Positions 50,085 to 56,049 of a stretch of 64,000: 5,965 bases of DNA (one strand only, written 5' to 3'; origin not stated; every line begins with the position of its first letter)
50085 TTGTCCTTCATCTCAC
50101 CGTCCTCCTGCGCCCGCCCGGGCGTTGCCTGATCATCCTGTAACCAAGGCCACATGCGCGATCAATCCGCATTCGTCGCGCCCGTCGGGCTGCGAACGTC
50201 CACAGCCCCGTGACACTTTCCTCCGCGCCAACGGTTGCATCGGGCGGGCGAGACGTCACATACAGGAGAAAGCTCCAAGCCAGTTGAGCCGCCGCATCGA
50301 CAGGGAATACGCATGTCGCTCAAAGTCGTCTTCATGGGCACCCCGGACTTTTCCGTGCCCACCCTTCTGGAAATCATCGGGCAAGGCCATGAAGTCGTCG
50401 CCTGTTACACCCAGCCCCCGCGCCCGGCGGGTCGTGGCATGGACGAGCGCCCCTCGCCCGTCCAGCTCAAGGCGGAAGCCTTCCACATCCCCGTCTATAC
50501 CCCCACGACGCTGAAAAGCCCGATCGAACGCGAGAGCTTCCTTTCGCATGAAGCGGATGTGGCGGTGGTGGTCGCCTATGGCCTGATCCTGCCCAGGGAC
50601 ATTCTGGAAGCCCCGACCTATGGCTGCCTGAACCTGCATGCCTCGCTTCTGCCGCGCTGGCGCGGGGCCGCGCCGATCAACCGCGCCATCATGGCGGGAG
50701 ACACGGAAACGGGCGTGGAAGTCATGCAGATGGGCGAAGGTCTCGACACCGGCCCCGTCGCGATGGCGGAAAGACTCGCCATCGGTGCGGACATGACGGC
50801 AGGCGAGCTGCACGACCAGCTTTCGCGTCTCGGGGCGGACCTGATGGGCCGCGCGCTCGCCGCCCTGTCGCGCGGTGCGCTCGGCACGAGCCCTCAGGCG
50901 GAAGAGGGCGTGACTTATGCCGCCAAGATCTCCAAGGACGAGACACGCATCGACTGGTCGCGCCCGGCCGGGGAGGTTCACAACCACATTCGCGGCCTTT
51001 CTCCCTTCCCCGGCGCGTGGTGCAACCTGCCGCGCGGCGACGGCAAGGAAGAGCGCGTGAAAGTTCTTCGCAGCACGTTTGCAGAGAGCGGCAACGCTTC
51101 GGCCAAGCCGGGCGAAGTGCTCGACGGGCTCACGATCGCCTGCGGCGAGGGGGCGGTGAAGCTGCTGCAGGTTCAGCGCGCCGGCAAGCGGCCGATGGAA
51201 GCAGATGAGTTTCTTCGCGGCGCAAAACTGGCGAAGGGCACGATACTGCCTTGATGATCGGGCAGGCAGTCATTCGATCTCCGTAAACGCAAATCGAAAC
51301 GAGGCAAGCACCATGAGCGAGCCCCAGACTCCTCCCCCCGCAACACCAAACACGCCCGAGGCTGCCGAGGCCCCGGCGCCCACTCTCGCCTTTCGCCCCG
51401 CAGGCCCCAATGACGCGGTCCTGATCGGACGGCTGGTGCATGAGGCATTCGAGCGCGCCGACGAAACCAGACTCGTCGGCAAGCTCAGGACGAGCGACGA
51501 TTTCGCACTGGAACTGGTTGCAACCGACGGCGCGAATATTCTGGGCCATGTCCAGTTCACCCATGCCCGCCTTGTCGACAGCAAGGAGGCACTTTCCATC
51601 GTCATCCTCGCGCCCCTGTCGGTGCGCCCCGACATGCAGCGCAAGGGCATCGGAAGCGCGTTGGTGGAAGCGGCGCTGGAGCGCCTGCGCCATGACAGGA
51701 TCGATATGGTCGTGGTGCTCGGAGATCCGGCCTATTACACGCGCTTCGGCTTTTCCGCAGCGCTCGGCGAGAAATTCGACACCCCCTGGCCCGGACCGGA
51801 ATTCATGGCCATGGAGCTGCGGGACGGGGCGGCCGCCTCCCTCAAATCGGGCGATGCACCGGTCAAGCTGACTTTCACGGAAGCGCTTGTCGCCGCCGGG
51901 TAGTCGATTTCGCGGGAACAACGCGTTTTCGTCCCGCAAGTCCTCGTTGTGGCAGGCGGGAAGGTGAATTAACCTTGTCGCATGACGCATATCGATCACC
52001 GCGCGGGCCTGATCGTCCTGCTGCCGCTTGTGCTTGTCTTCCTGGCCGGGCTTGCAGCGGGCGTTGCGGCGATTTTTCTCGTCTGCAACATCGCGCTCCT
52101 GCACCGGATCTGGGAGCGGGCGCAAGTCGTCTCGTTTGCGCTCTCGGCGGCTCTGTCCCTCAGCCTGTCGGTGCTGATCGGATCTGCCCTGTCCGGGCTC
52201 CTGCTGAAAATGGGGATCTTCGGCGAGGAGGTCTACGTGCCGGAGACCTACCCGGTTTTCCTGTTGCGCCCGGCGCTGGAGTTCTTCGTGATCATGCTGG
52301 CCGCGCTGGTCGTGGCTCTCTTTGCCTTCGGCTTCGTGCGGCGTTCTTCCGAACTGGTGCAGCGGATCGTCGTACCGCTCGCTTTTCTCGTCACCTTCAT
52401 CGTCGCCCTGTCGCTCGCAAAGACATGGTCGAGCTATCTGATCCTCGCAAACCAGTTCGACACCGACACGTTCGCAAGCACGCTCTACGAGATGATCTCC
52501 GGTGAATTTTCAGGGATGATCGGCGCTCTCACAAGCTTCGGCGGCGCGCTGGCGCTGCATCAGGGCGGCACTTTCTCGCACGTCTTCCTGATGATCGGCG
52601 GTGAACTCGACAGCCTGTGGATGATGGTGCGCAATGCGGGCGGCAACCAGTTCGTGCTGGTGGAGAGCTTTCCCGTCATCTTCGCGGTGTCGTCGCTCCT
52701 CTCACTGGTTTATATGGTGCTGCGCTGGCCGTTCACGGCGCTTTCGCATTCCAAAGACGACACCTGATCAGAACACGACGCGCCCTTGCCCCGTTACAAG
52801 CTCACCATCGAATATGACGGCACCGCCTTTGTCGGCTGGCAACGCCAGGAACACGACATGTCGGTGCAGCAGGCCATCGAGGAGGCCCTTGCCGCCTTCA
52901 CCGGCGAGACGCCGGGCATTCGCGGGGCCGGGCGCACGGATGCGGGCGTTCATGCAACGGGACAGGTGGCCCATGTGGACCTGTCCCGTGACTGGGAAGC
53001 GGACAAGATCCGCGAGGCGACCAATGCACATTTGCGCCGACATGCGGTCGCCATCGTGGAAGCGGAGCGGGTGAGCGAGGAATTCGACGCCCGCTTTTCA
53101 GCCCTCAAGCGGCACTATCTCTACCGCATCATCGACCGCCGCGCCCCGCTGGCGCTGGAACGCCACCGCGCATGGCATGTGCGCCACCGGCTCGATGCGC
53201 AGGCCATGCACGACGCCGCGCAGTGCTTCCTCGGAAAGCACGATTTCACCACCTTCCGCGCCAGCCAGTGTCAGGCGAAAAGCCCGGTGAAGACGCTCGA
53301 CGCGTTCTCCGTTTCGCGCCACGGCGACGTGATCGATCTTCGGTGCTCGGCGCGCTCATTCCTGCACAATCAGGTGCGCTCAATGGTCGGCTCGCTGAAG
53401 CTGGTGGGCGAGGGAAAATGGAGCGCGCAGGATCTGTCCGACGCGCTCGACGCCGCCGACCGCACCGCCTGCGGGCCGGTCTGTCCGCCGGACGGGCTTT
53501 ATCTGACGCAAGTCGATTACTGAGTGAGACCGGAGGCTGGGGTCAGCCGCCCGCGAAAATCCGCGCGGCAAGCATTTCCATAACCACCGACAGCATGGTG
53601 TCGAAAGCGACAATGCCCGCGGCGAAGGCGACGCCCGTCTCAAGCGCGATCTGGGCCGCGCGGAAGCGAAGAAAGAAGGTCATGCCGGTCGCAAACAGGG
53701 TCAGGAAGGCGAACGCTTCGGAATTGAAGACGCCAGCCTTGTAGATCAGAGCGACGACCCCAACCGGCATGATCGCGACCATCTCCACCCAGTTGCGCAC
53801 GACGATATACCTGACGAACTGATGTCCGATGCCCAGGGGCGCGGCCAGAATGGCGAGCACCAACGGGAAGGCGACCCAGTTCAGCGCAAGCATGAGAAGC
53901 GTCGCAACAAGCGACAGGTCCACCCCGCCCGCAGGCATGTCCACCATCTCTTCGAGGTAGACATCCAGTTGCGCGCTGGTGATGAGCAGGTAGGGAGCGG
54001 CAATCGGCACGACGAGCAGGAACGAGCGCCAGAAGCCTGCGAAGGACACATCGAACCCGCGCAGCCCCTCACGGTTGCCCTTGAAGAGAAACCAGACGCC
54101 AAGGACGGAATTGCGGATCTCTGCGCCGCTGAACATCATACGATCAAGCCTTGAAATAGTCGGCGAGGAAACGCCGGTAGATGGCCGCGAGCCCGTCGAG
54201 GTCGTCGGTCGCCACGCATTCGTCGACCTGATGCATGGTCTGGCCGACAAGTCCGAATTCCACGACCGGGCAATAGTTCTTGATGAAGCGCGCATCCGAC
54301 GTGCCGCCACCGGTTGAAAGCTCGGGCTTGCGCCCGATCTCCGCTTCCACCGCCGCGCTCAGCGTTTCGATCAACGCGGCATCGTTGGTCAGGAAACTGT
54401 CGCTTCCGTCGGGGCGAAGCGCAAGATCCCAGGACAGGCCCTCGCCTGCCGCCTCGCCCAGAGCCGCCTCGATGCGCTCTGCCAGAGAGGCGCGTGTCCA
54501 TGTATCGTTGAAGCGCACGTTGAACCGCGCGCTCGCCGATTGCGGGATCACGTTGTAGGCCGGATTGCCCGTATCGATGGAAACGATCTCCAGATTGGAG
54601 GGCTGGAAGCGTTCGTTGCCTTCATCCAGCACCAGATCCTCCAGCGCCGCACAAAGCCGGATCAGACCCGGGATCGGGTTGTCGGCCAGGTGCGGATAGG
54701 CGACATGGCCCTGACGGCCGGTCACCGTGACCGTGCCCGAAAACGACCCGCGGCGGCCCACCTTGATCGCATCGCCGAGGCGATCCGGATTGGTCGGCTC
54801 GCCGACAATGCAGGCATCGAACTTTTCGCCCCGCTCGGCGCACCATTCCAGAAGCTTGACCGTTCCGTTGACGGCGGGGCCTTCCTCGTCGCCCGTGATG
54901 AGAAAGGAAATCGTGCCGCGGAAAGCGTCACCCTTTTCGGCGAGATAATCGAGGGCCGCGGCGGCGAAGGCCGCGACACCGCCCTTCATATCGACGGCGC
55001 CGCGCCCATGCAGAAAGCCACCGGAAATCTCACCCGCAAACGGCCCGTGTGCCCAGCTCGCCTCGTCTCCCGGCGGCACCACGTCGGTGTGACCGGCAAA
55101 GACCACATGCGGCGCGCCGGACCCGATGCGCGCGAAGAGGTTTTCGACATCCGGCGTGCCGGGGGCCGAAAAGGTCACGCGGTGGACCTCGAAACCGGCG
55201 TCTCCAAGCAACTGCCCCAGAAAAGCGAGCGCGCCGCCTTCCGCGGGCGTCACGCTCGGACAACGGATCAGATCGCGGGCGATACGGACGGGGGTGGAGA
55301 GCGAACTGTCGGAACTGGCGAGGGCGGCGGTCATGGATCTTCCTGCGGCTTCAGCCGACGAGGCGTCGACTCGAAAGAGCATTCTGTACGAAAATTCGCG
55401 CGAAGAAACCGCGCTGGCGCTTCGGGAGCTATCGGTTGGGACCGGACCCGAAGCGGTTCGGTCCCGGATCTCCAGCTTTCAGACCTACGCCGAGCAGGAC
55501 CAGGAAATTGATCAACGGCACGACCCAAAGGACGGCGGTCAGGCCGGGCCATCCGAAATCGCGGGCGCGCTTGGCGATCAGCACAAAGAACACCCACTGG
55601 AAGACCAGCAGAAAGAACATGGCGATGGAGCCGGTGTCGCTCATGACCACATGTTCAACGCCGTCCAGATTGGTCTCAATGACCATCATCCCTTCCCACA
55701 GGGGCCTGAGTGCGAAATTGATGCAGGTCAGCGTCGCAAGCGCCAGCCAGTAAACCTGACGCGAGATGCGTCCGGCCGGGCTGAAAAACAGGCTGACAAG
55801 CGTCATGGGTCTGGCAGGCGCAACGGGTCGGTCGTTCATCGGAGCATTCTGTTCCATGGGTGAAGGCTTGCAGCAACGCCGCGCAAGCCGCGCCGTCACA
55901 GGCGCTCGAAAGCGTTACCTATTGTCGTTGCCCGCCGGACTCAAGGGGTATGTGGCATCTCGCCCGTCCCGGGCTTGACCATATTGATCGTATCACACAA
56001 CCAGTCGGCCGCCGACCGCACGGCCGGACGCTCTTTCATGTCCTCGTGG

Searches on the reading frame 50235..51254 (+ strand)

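Call 59: search_protein_families(library=pfam, max_evalue=1e-8, proteins=[window:50235-51254:+])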
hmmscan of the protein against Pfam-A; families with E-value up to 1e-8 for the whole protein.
window:50235-51254:+ (339 aa): 2 families
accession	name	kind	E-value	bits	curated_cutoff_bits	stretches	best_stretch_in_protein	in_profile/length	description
PF00551.24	Formyl_trans_N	-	2.6e-37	128.8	26.1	1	30-207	2-180/181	Formyl transferase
PF02911.23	Formyl_trans_C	-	6.8e-26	90.8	21.1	1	231-330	1-99/100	Formyl transferase, C-terminal domain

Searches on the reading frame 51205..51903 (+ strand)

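Call 59: search_protein_families(library=pfam, max_evalue=1e-8, proteins=[window:51205-51903:+])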
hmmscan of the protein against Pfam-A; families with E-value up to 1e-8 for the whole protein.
window:51205-51903:+ (232 aa): 1 family
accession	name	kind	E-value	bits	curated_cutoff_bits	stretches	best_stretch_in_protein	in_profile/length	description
PF13508.13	Acetyltransf_7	-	6.7e-09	36.5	27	0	104-184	6-83/84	Acetyltransferase (GNAT) domain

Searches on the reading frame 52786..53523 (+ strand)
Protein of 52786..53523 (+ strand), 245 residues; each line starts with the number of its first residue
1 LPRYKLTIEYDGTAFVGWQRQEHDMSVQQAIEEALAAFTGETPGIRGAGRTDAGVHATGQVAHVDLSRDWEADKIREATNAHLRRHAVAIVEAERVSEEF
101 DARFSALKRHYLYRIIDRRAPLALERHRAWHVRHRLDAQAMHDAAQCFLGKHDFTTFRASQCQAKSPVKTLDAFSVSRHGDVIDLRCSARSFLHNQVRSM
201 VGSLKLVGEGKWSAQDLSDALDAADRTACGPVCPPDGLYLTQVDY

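Call 59: search_protein_families(library=pfam, max_evalue=1e-8, proteins=[window:52786-53523:+])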
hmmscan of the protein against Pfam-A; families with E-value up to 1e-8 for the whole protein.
window:52786-53523:+ (245 aa): 1 family
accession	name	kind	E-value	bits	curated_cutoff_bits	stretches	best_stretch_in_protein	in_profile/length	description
PF01416.25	PseudoU_synth_1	-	1.6e-42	144.8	23.3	2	144-245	1-107/108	tRNA pseudouridine synthase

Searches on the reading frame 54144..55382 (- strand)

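Call 59: search_protein_families(library=pfam, max_evalue=1e-8, proteins=[window:54144-55382:-])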
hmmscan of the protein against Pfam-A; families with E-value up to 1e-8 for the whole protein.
window:54144-55382:- (412 aa): 2 families
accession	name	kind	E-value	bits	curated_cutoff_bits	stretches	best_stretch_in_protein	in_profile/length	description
PF01546.33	Peptidase_M20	-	1.8e-42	146.1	24.6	1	95-407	2-205/206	Peptidase family M20/M25/M40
PF07687.19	M20_dimer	-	1.2e-24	86.7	21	1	208-314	1-105/107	Peptidase dimerisation domain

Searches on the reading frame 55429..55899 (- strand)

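Call 60: search_protein_families(library=pfam, max_evalue=1e-8, proteins=[window:55429-55899:-])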
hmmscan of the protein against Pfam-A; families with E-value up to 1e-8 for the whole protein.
window:55429-55899:- (156 aa): 1 family
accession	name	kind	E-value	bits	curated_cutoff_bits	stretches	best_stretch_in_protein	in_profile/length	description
PF05656.20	DUF805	-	8.9e-16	58.8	25.7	1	38-151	1-110/111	Protein of unknown function (DUF805)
